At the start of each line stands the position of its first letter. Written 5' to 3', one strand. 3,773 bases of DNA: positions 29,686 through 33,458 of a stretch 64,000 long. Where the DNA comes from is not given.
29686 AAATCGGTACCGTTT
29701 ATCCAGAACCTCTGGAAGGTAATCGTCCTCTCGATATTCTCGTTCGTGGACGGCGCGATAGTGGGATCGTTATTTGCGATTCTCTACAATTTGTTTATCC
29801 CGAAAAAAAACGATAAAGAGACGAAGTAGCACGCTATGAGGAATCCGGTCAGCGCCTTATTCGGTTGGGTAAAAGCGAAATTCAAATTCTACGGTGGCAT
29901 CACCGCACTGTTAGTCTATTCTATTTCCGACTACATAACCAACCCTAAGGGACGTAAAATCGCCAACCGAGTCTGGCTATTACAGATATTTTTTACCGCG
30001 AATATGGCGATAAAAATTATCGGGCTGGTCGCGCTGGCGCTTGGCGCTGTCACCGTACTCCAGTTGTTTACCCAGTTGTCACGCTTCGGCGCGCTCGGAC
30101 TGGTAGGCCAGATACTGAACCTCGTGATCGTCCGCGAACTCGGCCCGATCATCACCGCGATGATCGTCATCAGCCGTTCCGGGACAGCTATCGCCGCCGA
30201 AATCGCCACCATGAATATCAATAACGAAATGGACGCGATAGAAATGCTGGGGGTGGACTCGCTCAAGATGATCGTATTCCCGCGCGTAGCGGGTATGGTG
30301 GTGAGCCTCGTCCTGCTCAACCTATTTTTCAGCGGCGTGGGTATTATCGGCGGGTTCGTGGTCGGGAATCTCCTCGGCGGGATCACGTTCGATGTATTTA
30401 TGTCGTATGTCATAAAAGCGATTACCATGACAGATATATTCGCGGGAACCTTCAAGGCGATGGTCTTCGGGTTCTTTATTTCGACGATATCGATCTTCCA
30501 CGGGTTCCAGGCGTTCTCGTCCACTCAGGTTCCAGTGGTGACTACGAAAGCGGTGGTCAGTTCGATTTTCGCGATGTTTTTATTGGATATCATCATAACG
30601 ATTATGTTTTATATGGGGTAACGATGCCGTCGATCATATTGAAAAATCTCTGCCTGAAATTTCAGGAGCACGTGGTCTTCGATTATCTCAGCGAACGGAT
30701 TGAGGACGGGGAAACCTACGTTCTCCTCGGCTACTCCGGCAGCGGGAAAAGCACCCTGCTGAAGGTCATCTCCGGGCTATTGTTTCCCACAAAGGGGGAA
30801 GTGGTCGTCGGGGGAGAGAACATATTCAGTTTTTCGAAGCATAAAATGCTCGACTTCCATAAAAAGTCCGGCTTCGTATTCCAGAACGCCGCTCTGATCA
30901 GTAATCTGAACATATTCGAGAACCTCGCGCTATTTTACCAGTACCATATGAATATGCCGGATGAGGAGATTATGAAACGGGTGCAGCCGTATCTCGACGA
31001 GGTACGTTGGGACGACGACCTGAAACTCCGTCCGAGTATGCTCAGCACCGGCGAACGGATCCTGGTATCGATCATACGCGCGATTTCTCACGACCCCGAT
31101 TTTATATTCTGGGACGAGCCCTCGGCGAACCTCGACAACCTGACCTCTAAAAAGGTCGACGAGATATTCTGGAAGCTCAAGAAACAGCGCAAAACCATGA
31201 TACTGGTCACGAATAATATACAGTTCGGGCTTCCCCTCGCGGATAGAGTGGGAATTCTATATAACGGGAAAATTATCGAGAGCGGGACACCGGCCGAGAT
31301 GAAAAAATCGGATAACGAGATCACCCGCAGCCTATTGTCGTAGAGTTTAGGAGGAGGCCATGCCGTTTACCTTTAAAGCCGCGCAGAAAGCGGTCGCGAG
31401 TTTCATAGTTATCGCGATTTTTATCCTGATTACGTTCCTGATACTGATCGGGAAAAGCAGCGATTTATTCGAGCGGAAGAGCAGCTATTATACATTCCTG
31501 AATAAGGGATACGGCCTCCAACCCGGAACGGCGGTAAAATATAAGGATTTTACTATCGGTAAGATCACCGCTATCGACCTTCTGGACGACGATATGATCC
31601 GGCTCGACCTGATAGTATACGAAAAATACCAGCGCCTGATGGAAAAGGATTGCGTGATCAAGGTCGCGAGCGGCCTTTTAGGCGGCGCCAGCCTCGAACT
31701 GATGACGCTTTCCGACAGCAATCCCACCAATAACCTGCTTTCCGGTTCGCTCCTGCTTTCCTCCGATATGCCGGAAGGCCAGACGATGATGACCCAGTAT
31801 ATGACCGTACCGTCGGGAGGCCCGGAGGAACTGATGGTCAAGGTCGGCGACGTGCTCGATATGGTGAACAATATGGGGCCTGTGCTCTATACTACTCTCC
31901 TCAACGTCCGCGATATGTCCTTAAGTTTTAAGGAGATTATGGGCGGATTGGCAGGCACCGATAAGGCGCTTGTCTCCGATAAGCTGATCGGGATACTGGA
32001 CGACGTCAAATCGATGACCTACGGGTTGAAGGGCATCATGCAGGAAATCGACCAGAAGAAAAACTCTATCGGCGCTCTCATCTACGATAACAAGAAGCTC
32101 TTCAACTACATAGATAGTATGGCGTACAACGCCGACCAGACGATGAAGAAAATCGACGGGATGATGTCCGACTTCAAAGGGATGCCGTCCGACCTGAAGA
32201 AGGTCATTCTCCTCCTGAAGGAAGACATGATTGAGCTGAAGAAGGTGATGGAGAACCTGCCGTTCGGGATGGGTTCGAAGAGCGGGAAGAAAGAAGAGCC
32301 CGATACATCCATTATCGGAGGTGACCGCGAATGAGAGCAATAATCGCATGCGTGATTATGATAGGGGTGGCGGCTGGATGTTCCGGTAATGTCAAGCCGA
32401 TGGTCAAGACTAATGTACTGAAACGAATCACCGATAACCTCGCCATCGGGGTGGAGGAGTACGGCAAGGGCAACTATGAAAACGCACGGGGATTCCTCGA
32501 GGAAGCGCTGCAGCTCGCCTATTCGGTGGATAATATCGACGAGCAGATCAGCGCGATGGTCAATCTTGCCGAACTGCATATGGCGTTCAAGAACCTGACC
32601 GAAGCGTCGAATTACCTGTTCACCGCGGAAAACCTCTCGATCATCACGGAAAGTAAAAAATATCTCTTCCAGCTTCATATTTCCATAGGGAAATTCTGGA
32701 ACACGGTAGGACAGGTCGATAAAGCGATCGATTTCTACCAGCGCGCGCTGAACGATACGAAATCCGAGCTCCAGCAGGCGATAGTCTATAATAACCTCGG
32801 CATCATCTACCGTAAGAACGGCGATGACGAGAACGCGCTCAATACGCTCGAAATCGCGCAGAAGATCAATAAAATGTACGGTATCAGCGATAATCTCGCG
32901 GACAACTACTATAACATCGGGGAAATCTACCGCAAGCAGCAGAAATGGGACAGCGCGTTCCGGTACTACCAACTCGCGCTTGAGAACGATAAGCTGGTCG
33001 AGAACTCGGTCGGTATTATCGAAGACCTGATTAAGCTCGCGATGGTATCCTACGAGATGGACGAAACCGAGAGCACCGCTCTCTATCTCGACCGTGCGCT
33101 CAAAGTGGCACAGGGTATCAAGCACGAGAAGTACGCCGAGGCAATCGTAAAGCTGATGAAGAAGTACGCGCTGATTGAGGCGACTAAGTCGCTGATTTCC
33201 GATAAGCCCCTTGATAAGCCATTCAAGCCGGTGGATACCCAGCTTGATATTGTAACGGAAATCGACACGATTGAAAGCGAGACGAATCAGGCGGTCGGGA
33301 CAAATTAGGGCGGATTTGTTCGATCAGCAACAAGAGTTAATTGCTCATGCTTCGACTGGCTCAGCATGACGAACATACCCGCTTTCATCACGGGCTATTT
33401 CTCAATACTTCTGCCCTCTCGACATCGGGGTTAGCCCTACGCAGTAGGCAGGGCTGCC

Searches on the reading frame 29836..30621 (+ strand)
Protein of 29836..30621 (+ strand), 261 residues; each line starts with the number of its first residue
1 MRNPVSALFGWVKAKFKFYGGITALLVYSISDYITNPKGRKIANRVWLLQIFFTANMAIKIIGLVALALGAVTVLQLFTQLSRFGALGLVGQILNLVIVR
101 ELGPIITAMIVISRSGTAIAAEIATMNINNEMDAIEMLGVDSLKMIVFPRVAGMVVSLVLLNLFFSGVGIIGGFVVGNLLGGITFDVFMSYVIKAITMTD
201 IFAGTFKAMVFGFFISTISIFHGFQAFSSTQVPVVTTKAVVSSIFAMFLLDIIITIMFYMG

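Call 85: search_protein_families(library=pfam, proteins=[window:29836-30621:+], max_evalue=1)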
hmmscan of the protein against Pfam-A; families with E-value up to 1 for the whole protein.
window:29836-30621:+ (261 aa): 1 family
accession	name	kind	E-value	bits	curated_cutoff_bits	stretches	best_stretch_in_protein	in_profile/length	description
PF02405.21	MlaE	-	2.6e-58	197.6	22.5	1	49-256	3-211/212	Permease MlaE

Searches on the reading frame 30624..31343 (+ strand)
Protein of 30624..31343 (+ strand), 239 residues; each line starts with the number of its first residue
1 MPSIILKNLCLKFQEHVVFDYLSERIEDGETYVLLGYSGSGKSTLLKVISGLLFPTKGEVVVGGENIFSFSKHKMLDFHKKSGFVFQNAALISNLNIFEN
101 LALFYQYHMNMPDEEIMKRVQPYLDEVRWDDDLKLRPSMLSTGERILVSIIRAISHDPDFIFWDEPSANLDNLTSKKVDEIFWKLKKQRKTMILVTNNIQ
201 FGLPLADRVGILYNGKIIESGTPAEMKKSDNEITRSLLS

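Call 85: search_protein_families(library=pfam, proteins=[window:30624-31343:+], max_evalue=1)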
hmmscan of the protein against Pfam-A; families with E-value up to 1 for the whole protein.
window:30624-31343:+ (239 aa): 18 families
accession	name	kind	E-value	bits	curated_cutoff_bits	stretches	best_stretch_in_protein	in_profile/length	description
PF00005.33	ABC_tran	-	6.4e-27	95.3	25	1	22-167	4-136/137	ABC transporter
PF13304.12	AAA_21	-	3.5e-05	24.5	27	1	32-55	2-25/304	AAA domain, putative AbiEii toxin, Type IV TA system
PF13555.12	AAA_29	-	4.5e-05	23.5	27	1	27-57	20-50/61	P-loop containing region of AAA domain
PF03193.22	RsgA_GTPase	-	0.00026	21.3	30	1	10-51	88-128/174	RsgA GTPase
PF25199.1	nSTAND_NTPase5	-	0.0003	21.1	34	1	17-53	28-65/145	Novel STAND NTPase 5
PF02463.25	SMC_N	-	0.003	17.4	40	1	133-195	130-196/220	RecF/RecN/SMC N terminal domain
PF13191.12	AAA_16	-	0.046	14.7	32.6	1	25-49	18-44/167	AAA ATPase domain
PF13238.12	AAA_18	-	0.047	14.6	29.4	1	34-64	3-25/128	AAA domain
PF20703.3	nSTAND1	-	0.052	13.6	27.1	1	20-47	24-51/379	Novel STAND NTPase 1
PF13175.12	AAA_15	-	0.076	13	32.1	1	31-198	25-138/374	AAA ATPase domain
PF02283.22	CobU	-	0.14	12.1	27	1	173-213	99-139/168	Cobinamide kinase / cobinamide phosphate guanyltransferase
PF01926.29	MMR_HSR1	-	0.16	12.5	21.9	1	33-51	3-21/113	50S ribosome-binding GTPase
PF05729.18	NACHT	-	0.16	12.3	26.7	1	31-50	2-21/167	NACHT domain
PF13481.12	AAA_25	-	0.18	11.9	27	1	21-46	25-50/195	AAA domain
PF13604.12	AAA_30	-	0.2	11.8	27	1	31-60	20-49/191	AAA domain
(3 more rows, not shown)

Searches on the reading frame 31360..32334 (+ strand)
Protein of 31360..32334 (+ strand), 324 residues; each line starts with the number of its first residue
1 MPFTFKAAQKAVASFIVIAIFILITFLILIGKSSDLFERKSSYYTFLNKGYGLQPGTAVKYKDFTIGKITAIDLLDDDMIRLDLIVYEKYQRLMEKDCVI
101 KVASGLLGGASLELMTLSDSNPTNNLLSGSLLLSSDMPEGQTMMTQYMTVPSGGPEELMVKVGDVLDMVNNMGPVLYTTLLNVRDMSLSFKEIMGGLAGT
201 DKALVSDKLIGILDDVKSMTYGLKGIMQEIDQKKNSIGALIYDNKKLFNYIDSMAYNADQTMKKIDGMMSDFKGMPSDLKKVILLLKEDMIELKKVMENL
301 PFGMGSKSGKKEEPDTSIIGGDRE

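Call 85: search_protein_families(library=pfam, proteins=[window:31360-32334:+], max_evalue=1)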
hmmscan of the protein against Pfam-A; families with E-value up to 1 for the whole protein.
window:31360-32334:+ (324 aa): 1 family
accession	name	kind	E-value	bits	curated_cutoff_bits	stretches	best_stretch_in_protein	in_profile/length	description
PF02470.25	MlaD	-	5.1e-10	39.9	25.1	1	41-114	3-78/81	MlaD protein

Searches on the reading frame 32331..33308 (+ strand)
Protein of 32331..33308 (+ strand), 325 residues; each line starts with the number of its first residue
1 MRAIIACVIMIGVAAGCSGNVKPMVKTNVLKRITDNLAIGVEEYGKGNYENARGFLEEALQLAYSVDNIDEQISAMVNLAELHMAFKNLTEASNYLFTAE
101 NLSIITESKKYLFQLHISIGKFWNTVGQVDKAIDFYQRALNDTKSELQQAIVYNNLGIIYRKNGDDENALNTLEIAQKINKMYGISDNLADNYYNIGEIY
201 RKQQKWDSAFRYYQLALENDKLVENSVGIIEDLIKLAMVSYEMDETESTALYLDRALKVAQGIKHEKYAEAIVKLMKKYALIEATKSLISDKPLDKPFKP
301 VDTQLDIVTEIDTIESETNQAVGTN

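Call 85: search_protein_families(library=pfam, proteins=[window:32331-33308:+], max_evalue=1)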
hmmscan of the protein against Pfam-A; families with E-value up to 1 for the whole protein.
window:32331-33308:+ (325 aa): 25 families
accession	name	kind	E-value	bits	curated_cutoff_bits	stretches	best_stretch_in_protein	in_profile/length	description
PF13424.12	TPR_12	-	2.2e-25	89.1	30.1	4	149-220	2-75/77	Tetratricopeptide repeat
PF07719.23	TPR_2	-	1.2e-15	56.7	27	3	190-220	1-31/34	Tetratricopeptide repeat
PF13176.12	TPR_7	-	1.5e-15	56.3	27.9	2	194-220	3-31/36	Tetratricopeptide repeat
PF00515.34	TPR_1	-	1.9e-14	53.2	27.8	3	193-220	4-31/34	Tetratricopeptide repeat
PF13181.12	TPR_8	-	9.1e-11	41.5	25.7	2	190-220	1-31/34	Tetratricopeptide repeat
PF17874.7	TPR_MalT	-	4.1e-10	39.9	45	2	126-275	14-167/336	MalT-like TPR region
PF13374.12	TPR_10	-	4.7e-10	39.6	27.5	2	193-218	5-30/42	Tetratricopeptide repeat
PF13174.12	TPR_6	-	5.5e-08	33.4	26.3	1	191-218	1-28/33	Tetratricopeptide repeat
PF13428.12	TPR_14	-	1.1e-06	29.2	23.5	0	193-220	4-31/44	Tetratricopeptide repeat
PF10602.15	RPN7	-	2.7e-06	27.6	29.6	2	114-146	37-69/174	26S proteasome subunit RPN7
PF13432.12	TPR_16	-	1.1e-05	26.2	32.7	0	37-92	1-50/65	Tetratricopeptide repeat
PF14938.12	SNAP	-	3e-05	24.1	25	1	148-219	73-144/282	Soluble NSF attachment protein, SNAP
PF25063.1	ARM_TT21_C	-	0.00016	22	35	1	62-182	44-161/209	Tetratricopeptide repeat protein 21 C-terminal ARM domain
PF24885.1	TPR_NPHP3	-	0.00022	21.1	100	1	147-281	96-234/239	Nephrocystin-3 TPR domain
PF14559.12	TPR_19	-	0.00038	21.2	25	1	46-97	4-49/68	Tetratricopeptide repeat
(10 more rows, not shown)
